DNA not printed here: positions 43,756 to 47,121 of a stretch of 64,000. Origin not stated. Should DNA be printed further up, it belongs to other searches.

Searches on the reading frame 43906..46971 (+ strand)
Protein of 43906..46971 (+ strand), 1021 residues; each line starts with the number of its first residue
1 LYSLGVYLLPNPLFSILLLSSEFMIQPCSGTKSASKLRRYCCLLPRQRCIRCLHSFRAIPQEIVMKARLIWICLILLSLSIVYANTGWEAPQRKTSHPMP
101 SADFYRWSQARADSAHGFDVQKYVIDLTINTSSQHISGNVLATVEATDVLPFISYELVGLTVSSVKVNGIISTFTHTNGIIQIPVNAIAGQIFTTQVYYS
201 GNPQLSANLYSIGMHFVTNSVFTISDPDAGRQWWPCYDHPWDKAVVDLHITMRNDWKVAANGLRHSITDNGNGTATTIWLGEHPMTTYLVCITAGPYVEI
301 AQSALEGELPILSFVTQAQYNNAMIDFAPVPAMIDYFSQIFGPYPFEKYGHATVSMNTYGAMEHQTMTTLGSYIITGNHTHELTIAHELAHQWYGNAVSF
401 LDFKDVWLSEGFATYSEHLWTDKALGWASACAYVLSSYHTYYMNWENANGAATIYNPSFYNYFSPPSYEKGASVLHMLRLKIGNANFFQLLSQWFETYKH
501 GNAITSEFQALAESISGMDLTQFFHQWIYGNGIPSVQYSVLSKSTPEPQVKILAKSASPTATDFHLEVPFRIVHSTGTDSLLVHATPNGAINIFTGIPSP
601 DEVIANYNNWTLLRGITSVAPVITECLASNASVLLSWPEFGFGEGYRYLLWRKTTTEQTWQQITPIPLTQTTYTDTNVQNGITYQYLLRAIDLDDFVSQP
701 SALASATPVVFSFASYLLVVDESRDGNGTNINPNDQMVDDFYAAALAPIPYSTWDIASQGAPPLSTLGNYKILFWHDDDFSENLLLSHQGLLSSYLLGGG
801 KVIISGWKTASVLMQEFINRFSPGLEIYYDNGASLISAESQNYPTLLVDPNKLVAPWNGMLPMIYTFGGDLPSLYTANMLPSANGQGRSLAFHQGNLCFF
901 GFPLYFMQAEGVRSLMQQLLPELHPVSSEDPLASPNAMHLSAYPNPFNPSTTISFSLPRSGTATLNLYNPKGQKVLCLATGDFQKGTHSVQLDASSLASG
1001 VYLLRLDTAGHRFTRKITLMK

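Call 3: search_protein_families(library=pfam, proteins=[window:43906-46971:+])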
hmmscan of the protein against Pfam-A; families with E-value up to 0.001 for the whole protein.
window:43906-46971:+ (1021 aa): 3 families
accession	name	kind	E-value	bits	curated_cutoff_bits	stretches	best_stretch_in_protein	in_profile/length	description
PF01433.26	Peptidase_M1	-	9.2e-31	107.6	27.7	1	333-527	9-218/218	Peptidase family M1 domain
PF18962.6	Por_Secre_tail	-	6.9e-11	42.7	27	1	943-1017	2-73/75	Secretion system C-terminal sorting domain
PF17900.6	Peptidase_M1_N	-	1.5e-09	38.7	25.8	1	122-289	4-186/186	Peptidase M1 N-terminal domain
